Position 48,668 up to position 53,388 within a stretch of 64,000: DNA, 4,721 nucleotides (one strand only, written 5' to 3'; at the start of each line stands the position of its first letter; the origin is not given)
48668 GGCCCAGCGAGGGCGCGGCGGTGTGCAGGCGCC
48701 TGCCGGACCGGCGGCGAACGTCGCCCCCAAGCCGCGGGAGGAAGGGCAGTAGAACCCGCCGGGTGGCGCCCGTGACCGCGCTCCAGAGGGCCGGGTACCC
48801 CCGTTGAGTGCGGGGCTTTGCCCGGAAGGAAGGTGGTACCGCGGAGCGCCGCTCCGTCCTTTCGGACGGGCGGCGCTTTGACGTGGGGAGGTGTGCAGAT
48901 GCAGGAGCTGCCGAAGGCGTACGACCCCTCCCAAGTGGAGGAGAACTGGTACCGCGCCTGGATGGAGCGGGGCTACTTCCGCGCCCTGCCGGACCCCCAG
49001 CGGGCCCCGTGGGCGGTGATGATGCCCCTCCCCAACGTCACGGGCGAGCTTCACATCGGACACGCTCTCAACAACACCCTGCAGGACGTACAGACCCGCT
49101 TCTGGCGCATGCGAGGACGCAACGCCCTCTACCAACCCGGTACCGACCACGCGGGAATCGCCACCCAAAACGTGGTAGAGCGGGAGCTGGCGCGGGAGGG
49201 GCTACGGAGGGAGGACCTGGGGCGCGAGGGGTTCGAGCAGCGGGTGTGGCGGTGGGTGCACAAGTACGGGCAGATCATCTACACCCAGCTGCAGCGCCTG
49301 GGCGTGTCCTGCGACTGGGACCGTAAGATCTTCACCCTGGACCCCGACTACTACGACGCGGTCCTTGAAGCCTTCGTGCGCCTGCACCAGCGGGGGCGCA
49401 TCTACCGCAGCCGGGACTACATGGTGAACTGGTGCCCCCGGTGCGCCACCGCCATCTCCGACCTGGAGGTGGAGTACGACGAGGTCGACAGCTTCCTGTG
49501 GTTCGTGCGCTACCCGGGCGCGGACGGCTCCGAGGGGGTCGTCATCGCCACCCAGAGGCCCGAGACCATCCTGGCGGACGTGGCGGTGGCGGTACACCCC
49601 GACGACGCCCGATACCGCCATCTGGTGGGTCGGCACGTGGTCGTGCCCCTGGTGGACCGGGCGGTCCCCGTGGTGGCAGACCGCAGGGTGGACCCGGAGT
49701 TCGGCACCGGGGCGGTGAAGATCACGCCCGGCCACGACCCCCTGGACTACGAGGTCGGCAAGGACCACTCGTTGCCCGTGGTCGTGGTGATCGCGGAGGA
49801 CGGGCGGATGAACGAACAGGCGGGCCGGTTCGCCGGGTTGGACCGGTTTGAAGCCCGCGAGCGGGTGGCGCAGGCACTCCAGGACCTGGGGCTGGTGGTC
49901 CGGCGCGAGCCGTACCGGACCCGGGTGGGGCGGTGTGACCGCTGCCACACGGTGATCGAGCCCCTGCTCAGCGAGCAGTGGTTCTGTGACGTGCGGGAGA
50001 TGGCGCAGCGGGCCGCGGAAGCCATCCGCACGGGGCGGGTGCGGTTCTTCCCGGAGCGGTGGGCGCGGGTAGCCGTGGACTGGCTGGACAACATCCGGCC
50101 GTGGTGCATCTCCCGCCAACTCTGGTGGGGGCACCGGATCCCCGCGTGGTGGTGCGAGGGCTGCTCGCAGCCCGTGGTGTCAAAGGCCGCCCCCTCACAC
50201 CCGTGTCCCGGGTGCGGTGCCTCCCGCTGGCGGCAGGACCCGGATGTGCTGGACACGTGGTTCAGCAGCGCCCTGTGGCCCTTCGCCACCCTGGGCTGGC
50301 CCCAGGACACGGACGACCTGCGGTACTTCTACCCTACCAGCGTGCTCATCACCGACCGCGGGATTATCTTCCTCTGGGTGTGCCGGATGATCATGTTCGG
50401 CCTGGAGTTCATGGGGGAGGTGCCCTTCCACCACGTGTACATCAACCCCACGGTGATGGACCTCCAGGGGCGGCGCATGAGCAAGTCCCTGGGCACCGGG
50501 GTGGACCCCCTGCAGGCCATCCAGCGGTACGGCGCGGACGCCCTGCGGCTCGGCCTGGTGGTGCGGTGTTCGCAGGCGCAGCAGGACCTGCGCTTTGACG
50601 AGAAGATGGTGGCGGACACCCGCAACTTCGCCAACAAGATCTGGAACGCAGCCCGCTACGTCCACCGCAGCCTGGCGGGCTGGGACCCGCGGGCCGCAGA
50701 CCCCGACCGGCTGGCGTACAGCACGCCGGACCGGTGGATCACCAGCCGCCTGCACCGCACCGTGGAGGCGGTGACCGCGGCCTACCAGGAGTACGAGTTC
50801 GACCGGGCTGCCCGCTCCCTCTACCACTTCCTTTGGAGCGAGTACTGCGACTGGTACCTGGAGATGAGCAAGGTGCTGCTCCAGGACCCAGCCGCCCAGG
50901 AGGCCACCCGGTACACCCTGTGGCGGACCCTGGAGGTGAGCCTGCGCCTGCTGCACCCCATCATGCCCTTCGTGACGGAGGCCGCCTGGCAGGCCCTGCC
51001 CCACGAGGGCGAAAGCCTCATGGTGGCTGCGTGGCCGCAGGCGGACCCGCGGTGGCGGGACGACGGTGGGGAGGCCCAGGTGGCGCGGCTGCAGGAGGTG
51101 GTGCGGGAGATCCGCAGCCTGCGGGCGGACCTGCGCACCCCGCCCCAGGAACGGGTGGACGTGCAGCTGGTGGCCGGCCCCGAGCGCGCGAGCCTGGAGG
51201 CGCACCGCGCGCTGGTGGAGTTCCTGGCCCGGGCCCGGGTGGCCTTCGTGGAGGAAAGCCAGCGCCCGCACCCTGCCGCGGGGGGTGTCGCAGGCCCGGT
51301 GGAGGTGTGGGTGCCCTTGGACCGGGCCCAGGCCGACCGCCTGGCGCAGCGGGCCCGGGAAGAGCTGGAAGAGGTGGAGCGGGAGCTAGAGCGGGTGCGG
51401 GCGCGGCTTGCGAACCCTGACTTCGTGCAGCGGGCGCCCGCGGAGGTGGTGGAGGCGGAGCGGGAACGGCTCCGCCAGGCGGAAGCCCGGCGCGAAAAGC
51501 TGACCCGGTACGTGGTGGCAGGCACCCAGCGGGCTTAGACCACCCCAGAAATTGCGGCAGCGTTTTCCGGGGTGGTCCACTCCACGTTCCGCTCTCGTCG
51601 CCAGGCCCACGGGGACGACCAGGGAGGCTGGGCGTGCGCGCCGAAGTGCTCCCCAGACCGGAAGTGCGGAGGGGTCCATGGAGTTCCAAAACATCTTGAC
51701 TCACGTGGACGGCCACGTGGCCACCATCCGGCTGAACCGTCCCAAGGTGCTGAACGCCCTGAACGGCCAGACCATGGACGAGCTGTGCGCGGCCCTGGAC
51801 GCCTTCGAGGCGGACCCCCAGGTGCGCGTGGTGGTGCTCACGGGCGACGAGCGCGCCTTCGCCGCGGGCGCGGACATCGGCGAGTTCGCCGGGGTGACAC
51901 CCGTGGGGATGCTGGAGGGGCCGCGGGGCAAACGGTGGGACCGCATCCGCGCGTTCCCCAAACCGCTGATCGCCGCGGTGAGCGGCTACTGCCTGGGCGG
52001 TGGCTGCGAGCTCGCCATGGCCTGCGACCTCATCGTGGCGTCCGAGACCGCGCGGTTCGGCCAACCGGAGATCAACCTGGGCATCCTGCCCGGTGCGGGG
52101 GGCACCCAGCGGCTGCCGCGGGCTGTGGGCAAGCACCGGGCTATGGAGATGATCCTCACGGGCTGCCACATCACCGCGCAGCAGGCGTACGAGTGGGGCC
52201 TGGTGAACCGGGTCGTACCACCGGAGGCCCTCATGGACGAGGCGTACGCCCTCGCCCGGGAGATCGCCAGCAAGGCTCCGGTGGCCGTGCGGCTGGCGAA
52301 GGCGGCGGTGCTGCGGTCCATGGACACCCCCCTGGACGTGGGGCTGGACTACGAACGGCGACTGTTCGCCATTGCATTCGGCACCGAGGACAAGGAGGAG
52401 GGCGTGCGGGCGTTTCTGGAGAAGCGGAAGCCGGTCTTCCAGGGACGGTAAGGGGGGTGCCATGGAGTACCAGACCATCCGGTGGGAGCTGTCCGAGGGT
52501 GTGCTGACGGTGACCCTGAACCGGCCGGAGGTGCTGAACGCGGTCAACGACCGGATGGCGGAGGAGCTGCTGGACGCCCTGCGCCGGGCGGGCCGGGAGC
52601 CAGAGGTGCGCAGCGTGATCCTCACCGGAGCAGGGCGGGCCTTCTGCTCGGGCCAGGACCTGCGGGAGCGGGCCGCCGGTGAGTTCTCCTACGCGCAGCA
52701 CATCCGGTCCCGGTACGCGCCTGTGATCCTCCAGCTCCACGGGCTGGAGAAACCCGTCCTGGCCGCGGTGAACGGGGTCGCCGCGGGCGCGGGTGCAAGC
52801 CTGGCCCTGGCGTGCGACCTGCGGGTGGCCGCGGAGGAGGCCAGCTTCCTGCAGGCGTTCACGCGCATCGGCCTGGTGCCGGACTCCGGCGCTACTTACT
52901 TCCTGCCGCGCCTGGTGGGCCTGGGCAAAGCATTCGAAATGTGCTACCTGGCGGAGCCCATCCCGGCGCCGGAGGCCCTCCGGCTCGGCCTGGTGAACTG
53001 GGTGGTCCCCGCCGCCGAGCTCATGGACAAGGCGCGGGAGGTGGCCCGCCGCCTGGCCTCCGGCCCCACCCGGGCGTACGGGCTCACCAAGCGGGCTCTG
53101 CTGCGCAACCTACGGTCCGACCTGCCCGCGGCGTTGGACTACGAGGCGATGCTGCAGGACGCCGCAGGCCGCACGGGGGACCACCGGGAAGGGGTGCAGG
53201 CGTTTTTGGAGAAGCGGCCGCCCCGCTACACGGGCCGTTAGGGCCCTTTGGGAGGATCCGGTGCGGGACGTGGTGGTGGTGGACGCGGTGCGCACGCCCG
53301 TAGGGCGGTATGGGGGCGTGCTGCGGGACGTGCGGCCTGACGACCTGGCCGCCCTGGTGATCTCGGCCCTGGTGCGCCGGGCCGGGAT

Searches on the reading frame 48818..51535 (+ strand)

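Call 74: search_protein_families(library=pfam, proteins=[window:48818-51535:+], max_evalue=0.00001)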
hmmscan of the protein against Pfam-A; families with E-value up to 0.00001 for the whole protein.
window:48818-51535:+ (906 aa): 5 families
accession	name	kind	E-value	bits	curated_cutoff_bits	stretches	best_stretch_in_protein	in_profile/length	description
PF00133.28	tRNA-synt_1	-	4.2e-120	401.7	22.7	1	44-593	2-413/414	tRNA synthetases class I (I, L, M and V)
PF08264.19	Anticodon_1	-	2.8e-42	144.5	25.1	1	638-783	1-147/148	Anticodon-binding domain of tRNA ligase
PF09334.17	tRNA-synt_1g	-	3.4e-21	75.9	20.1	1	67-219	3-136/391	tRNA synthetases class I (M)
PF10458.14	Val_tRNA-synt_C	-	1.3e-13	51.4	25.9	1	841-896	4-59/66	Valyl tRNA synthetase tRNA binding arm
PF13603.12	tRNA-synt_1_2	-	3.8e-06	27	25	1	271-331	86-146/185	Leucyl-tRNA synthetase, editing domain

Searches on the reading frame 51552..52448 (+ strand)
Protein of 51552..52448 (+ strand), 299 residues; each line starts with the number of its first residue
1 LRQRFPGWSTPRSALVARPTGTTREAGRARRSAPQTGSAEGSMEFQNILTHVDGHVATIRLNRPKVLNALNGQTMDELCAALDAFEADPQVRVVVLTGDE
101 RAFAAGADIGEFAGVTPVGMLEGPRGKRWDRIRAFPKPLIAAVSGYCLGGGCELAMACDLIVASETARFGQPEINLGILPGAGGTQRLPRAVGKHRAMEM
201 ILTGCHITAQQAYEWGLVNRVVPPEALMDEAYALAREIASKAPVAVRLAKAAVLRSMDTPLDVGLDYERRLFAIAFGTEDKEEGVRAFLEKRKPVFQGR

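Call 74: search_protein_families(library=pfam, proteins=[window:51552-52448:+], max_evalue=0.00001)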
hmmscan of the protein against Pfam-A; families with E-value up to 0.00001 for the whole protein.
window:51552-52448:+ (299 aa): 2 families
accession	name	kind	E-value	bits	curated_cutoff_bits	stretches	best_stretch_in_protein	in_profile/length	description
PF00378.25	ECH_1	-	4.8e-82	275.5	27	1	55-298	5-250/251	Enoyl-CoA hydratase/isomerase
PF16113.10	ECH_2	-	5.9e-38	131.6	27.2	1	57-229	2-179/335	Enoyl-CoA hydratase/isomerase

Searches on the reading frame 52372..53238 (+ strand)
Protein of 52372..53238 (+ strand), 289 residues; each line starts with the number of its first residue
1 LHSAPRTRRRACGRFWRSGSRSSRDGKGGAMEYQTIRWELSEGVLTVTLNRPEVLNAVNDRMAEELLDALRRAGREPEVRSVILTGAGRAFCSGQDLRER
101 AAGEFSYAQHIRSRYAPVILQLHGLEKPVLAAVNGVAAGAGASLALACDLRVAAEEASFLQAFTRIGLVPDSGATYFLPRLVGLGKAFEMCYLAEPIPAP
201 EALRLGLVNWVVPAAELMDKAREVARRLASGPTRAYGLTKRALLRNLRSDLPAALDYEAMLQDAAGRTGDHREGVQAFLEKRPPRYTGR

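Call 74: search_protein_families(library=pfam, proteins=[window:52372-53238:+], max_evalue=0.00001)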
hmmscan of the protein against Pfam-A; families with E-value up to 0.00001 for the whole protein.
window:52372-53238:+ (289 aa): 2 families
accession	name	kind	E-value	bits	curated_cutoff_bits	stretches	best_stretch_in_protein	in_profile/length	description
PF00378.25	ECH_1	-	9e-74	248.4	27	1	41-288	3-250/251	Enoyl-CoA hydratase/isomerase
PF16113.10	ECH_2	-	4.7e-35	122.1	27.2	1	46-222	3-182/335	Enoyl-CoA hydratase/isomerase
